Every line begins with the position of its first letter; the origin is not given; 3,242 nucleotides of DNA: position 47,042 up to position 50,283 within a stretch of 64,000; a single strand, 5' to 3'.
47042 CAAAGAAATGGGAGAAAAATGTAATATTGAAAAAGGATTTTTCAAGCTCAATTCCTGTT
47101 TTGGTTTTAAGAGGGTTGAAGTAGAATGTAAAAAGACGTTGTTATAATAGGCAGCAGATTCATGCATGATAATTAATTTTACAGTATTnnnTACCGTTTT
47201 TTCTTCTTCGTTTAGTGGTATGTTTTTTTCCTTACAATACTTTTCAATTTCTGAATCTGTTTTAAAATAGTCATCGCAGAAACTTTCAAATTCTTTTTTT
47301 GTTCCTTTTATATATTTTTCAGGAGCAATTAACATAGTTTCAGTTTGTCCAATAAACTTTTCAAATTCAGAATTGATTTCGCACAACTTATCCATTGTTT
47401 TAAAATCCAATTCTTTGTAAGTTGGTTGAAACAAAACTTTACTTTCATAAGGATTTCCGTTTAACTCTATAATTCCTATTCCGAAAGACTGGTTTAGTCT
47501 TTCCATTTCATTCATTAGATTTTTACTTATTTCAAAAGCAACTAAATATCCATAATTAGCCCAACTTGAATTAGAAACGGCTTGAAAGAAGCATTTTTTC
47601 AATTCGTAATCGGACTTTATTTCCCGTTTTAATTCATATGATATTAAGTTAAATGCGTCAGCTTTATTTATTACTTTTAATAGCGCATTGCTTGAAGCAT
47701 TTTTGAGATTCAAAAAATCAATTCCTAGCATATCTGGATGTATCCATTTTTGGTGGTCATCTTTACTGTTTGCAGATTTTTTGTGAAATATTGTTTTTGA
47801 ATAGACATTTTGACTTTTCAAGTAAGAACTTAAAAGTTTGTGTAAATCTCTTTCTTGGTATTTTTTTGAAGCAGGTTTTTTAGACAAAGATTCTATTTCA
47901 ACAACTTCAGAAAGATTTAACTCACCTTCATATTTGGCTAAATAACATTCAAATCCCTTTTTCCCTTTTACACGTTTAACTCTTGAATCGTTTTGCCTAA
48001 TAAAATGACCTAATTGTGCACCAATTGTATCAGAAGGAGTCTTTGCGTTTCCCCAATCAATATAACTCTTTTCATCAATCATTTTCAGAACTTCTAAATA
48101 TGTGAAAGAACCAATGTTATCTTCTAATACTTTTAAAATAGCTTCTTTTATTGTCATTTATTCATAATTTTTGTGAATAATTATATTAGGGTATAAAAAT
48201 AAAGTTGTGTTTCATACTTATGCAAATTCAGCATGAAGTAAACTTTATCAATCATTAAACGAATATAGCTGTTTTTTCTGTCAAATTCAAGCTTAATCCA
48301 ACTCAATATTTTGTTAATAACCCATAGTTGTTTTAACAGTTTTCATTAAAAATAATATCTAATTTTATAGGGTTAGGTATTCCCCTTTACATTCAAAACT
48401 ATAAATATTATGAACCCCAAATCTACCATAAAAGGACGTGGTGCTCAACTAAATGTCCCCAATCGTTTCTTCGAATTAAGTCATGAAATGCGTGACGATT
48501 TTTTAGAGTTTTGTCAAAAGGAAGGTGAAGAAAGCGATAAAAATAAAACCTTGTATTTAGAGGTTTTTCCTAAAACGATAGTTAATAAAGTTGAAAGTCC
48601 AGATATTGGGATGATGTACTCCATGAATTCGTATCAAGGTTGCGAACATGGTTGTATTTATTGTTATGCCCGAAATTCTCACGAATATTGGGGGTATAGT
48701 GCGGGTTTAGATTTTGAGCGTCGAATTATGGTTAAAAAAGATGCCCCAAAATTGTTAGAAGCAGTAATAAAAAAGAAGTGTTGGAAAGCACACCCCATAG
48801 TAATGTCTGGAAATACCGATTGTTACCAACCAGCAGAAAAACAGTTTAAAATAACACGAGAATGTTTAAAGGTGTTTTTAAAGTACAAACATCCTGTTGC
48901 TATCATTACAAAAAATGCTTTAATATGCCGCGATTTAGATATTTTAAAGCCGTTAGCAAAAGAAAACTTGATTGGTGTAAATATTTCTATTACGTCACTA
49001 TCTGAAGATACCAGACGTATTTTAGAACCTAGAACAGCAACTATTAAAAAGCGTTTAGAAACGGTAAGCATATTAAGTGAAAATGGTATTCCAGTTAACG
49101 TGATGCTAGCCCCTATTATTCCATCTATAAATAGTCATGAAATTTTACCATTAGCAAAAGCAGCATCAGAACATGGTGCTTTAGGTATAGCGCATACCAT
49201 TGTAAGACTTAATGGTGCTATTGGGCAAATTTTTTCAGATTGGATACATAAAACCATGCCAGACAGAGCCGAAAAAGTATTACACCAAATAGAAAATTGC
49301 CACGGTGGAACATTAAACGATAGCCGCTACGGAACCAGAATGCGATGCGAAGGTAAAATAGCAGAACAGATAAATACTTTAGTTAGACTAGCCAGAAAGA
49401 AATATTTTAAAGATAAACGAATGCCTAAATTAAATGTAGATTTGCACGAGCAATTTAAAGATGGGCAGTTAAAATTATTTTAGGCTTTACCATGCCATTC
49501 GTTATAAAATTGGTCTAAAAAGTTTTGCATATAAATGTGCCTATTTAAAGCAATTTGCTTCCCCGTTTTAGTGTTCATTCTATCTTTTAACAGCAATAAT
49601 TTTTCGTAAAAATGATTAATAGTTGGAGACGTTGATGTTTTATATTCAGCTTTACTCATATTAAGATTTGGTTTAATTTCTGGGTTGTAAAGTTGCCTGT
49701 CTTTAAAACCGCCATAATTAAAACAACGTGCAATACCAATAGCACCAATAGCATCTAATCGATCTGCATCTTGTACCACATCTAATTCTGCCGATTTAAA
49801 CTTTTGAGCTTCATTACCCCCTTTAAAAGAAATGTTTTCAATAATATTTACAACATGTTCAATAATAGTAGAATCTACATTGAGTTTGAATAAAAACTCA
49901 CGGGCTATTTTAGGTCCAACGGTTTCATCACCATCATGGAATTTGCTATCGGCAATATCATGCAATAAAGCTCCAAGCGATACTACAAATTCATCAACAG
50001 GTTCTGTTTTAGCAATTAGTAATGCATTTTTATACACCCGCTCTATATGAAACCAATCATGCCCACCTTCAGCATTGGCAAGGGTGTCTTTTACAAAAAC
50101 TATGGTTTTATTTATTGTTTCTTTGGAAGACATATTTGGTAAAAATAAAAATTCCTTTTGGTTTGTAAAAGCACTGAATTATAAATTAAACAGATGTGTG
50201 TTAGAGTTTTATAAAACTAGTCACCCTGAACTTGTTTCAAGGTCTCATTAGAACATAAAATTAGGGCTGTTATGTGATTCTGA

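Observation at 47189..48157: Solitary HARE-HTH plus PD-(D/E)xK-like nuclease gene (HrgA/Mrr-like) in an AT-rich pocket.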

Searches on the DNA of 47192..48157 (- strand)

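Call 54: build_rna_model(alignment_id=A2, structure=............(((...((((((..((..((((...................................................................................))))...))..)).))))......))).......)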
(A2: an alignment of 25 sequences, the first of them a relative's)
Model R1 built from alignment A2 (25 sequences, 151 columns); structure: as given.
model positions 140; base pairs 15; branch points 0; effective number of sequences 4.43; information 0.59 bits per position. Calibrated on 0.2 Mb of random sequence (short: E-values are rough).
structure used (alignment columns):
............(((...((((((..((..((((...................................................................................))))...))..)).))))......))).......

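Call 55: search_with_rna_model(model_id=R1, source=window, filters=off, max_evalue=10, show_alignments=3)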
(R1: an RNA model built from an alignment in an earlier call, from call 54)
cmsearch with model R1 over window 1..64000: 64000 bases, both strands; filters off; matches with E-value up to 10: 45.
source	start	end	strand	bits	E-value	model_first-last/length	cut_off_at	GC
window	1177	1251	+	17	0.13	1-140/140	no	0.36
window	35241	35311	-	16.6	0.16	42-109/140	no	0.25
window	58179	58234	-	15.3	0.3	1-140/140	no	0.29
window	58175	58211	+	14.7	0.39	1-140/140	no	0.38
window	44852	44995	-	13.9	0.6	1-140/140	no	0.35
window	20688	20736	-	12.4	1.2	1-140/140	no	0.2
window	40226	40266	+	11.7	1.8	1-140/140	no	0.22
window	37612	37690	-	11.6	1.8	29-113/140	no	0.34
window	16149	16206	+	10.8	2.8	17-129/140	no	0.19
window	46500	46570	-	10.6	3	1-140/140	no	0.28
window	1326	1471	+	10.4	3.2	1-140/140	no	0.4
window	50215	50306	+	10.4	3.3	1-140/140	no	0.35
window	55292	55411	-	10.3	3.5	1-140/140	no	0.32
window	24945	24997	-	10.3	3.5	61-109/140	no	0.32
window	16067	16108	+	10.2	3.6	1-140/140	no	0.24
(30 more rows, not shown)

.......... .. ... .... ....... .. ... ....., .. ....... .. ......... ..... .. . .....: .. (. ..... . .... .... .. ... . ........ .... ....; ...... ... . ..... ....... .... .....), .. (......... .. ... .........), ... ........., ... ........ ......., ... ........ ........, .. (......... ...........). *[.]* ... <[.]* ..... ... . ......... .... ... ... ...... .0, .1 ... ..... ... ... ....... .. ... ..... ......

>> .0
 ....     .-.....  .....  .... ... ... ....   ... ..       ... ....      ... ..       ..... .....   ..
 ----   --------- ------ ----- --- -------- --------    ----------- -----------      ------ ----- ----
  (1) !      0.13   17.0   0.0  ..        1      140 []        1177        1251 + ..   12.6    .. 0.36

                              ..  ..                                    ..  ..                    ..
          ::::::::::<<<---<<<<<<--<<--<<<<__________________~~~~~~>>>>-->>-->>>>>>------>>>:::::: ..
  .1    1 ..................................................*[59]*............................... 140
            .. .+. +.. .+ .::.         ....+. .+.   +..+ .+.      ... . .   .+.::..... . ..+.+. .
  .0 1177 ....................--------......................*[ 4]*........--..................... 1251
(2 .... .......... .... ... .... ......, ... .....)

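Call 56: search_with_rna_model(model_id=R1, sources=[L001, L002, L003, L004, L005, L007, L008, L009, L010, L011, L012, L013, L014, L015, L016, L017, L018, L019, L020, L021, L022, L023, L024, L025, L026, L027, L028, L029, L030, L031, L032, L033, L034, L035, L036, L037, L038, L039, L040, L041, L042, L043, L044, L045, L046, L047, L048, L049, L050, L051, L052, L053, L054, L055, L057, L058, L059, L060, L061, L062, L063, L064, L065, L066, L067, L068, L069, L070, L071, L072, L073, L074, L075, L076, L077, L078, L079, L080, L081, L082, L083, L084, L085, L086, L087], max_evalue=0.01)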
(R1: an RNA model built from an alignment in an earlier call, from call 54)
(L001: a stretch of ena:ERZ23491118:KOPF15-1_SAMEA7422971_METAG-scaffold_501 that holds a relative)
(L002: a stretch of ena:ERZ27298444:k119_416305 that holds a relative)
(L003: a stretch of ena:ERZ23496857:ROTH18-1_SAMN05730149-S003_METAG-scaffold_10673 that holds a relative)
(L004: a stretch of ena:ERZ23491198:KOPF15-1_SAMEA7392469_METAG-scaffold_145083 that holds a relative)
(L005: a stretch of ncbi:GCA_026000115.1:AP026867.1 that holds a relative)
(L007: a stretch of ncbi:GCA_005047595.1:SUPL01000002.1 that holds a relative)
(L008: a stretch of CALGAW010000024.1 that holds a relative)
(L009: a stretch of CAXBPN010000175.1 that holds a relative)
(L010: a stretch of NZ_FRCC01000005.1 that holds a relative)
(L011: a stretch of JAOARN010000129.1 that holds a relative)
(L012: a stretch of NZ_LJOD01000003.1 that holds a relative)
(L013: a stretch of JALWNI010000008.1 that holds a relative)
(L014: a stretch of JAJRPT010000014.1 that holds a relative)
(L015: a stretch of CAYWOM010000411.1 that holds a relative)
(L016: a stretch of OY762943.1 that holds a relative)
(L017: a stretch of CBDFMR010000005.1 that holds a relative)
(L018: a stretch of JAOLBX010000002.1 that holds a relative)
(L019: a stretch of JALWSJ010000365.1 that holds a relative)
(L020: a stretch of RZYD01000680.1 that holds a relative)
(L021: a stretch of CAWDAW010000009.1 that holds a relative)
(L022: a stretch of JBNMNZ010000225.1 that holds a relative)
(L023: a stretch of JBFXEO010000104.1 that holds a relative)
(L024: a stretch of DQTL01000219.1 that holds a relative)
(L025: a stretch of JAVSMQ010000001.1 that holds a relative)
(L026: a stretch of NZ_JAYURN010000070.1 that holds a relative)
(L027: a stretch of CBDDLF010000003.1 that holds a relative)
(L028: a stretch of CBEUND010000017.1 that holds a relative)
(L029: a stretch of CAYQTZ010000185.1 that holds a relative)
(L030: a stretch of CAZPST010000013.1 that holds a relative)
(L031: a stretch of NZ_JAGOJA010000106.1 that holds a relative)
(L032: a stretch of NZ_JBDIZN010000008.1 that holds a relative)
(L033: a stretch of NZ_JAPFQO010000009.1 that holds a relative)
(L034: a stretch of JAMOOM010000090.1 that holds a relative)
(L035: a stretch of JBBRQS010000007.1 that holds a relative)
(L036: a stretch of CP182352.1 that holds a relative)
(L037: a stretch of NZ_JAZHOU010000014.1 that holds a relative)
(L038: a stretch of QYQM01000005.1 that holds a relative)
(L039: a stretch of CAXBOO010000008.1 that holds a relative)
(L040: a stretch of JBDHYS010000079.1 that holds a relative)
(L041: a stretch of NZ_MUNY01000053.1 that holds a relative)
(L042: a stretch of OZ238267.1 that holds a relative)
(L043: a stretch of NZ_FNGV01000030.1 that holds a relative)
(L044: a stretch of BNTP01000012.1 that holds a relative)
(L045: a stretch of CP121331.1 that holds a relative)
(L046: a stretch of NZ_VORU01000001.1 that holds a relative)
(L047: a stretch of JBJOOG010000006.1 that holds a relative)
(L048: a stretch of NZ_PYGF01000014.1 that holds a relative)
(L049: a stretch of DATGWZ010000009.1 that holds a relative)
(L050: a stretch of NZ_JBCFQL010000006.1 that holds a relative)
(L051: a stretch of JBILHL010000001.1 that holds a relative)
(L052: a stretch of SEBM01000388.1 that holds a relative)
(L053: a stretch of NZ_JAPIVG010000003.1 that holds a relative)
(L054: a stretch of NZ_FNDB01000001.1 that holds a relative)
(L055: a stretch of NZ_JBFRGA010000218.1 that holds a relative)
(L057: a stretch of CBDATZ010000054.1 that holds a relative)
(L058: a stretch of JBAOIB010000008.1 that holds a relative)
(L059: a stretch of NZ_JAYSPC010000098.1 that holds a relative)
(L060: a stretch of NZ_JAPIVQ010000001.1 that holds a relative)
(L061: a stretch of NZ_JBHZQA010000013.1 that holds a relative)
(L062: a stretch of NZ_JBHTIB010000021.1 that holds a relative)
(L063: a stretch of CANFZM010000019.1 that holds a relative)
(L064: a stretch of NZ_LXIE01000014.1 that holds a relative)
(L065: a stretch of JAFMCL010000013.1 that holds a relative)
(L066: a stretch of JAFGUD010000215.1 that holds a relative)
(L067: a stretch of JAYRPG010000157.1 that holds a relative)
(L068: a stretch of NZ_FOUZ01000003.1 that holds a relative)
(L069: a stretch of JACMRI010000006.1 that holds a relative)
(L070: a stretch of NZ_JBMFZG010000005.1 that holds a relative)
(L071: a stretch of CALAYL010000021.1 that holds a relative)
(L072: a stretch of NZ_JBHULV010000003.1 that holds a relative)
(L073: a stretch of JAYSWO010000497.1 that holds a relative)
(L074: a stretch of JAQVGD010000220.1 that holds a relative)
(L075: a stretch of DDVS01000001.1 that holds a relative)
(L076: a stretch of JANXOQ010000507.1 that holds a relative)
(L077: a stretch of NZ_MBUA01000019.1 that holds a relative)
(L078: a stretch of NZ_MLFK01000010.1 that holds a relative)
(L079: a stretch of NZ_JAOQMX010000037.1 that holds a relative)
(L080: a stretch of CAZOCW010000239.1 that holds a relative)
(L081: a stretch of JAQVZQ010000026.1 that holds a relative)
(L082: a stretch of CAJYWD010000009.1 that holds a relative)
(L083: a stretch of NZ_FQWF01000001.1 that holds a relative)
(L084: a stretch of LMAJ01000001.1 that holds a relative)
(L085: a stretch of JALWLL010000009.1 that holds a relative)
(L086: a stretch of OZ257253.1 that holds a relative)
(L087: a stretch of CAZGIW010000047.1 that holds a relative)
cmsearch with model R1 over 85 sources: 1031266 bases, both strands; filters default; matches with E-value up to 0.01: 64.
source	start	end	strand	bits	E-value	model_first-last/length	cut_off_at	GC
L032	4199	4337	+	148.3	2.3e-28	1-140/140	no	0.36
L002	3631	3770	+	148.1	2.6e-28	1-140/140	no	0.34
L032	6682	6821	+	147.4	3.5e-28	1-140/140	no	0.4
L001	1044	1182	+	142.9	3.3e-27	1-140/140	no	0.35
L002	1917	2057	+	141.1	7.7e-27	1-140/140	no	0.38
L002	1260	1399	+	140.2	1.2e-26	1-140/140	no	0.35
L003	2490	2629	+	140.2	1.2e-26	1-140/140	no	0.35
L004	1044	1182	+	139.4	1.8e-26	1-140/140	no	0.35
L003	1368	1507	+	138.7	2.5e-26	1-140/140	no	0.36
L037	1694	1832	+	137.6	4.3e-26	1-140/140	no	0.42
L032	8204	8342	+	137.6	4.4e-26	1-140/140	no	0.39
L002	2763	2902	+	137.5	4.5e-26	1-140/140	no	0.4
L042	13928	14068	+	132.1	6.6e-25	1-140/140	no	0.35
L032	5126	5265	+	131.9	7e-25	1-140/140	no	0.37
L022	1540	1681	+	128.4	4e-24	1-140/140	no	0.35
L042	9772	9910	+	126.9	8.5e-24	1-140/140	no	0.43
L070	223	362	+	124.4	2.8e-23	1-140/140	no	0.36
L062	1064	1206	+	123.2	5e-23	1-140/140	no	0.36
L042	8981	9121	+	120.9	1.6e-22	1-140/140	no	0.37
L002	135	277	+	114.1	4.3e-21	1-140/140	no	0.34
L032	3053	3194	+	106.8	1.6e-19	1-140/140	no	0.34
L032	609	749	+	105.5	2.9e-19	1-140/140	no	0.4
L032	1288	1430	+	100.6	3.4e-18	1-140/140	no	0.33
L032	1957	2099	+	94.1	8.1e-17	1-140/140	no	0.35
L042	11675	11815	+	86.3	3.7e-15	1-140/140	no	0.4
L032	11852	11992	+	83.7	1.3e-14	1-140/140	no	0.37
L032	9083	9225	+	83.1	1.7e-14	1-140/140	no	0.32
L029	3073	3211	+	78.6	1.6e-13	1-140/140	no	0.37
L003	167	306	+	77.9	2.2e-13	1-140/140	no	0.33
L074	2736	2874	+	66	7.7e-11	1-140/140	no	0.28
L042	4962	5101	+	64.9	1.3e-10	1-140/140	no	0.31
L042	12513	12650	+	57.9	4.1e-09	1-140/140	no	0.33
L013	4451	4591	+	56.3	9e-09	1-140/140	no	0.37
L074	3879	4016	+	54.6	2e-08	1-140/140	no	0.37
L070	4870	5010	+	53.2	4e-08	1-140/140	no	0.44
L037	549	689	+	52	7.2e-08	1-140/140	no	0.45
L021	8966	9104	+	50.8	1.3e-07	1-140/140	no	0.4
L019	1067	1204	+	50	1.9e-07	1-140/140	no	0.35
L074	7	133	+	49.8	2.2e-07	11-140/140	no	0.35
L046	7841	7979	+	48.2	4.7e-07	1-140/140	no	0.36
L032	5782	5922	+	47.4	7.1e-07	1-140/140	no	0.45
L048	9701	9841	+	47.2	7.8e-07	1-140/140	no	0.48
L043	71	208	+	45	2.3e-06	1-140/140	no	0.3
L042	7762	7967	+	44.4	3.1e-06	1-140/140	no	0.34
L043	3646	3853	+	43.2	5.5e-06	1-140/140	no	0.31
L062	1702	1842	+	43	6e-06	1-140/140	no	0.46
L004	1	61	+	42.6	7.5e-06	80-140/140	5'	0.36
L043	1623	1763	+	40.5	2.1e-05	1-140/140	no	0.49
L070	5905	6046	+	37.6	8.6e-05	1-140/140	no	0.39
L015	1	49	+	37.3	0.0001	92-140/140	5'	0.35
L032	8455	8550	+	36.9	0.00012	1-140/140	no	0.45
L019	29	167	+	36.3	0.00017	1-140/140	no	0.38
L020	13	151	+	34.5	0.00039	1-140/140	no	0.48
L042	6284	6421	+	34.4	0.0004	1-140/140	no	0.34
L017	8957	9031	+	34.3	0.00043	1-140/140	no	0.44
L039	2913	3108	+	31.8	0.0015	1-140/140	no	0.4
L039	7854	8052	+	31.5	0.0017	1-140/140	no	0.38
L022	3622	3734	+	31.2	0.002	1-140/140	no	0.4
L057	13037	13177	+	30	0.0036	1-140/140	no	0.37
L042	4062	4136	+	29.2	0.0053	1-140/140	no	0.4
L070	7823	7969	+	29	0.0057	1-140/140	no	0.33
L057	10544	10684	+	29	0.0059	1-140/140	no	0.39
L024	3678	3874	+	28.6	0.0072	1-140/140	no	0.32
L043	2437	2641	+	28.2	0.0086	1-140/140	no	0.39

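Call 93: search_with_rna_model(model_id=R1, sources=[L168, L169, L170, L171, L172, L173, L175, L176, L178, L214, L236], max_evalue=0.01)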
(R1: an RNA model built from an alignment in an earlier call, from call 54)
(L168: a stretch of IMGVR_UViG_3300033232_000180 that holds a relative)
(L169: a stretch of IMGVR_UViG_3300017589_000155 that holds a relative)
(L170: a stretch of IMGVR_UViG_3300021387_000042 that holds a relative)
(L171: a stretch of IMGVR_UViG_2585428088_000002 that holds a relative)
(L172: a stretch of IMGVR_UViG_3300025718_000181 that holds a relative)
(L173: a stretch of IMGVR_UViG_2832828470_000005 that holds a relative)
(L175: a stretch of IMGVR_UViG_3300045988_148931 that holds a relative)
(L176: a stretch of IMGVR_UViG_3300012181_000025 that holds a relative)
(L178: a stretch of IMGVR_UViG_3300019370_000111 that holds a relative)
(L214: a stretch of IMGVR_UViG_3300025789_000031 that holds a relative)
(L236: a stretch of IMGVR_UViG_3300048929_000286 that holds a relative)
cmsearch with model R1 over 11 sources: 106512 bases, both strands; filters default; matches with E-value up to 0.01: 0.
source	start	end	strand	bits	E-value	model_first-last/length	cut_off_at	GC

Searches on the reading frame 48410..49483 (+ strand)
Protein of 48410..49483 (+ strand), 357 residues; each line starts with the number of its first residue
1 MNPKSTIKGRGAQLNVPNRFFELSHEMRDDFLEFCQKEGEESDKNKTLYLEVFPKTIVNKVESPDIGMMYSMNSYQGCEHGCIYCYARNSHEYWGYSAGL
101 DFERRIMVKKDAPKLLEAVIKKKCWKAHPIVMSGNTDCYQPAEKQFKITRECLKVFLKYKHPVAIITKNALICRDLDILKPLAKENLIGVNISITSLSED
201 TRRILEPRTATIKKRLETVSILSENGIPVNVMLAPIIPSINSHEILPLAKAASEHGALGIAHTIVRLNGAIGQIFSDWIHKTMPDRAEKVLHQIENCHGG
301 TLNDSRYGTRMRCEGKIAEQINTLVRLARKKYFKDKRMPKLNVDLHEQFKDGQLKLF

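Call 57: find_related_loci(query=window:48410-49480:+, collection=metagenome_contigs, flank=5000)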
Query window:48410-49480:+ (357 aa) in metagenome_contigs; peptide patterns used: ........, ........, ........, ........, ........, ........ (x = any residue, [..] = any of these).
169 stretches matched a pattern; 143 encode a relative of the query (tblastn E <= 1e-3); the best 80 are kept; 80 distinct loci.
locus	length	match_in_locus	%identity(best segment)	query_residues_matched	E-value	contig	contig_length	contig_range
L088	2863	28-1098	88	1-357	0e+0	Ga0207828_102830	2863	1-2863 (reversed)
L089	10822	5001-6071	88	1-357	0e+0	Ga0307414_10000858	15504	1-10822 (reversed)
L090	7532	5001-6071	88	1-357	0e+0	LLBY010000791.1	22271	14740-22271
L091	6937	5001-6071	87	1-357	0e+0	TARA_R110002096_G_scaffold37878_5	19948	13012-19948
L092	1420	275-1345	88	1-357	0e+0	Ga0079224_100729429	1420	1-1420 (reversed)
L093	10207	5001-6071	88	1-357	0e+0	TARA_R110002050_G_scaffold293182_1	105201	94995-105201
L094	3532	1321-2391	85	1-357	0e+0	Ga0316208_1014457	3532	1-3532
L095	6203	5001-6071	84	1-357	0e+0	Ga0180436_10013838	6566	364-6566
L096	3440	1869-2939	86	1-357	0e+0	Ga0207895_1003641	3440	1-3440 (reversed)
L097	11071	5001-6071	86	1-357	0e+0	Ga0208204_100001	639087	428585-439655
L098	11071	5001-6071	86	1-357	0e+0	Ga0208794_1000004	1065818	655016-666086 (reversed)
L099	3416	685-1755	83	1-357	0e+0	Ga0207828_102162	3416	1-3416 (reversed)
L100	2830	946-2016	84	1-357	0e+0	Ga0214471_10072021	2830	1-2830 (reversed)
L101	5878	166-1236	85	1-357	0e+0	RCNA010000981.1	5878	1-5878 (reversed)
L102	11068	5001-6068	83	2-357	0e+0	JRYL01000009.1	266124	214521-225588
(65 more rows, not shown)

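Call 65: search_protein_families(library=pfam, proteins=[window:48410-49483:+], max_evalue=0.00001)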
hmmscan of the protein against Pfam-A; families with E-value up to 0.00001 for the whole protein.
window:48410-49483:+ (357 aa): 1 family
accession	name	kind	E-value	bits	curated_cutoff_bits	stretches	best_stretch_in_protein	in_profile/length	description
PF04055.27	Radical_SAM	-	2.8e-18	67.1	29.5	1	72-250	1-164/166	Radical SAM superfamily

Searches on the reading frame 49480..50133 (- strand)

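Call 65: search_protein_families(library=pfam, proteins=[window:49480-50133:-], max_evalue=0.00001)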
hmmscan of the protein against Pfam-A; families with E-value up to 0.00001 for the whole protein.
window:49480-50133:- (217 aa): 1 family
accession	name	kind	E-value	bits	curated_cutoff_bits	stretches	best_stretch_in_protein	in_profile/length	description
PF01966.28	HD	-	2e-10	41.4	22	1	29-128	4-115/116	HD domain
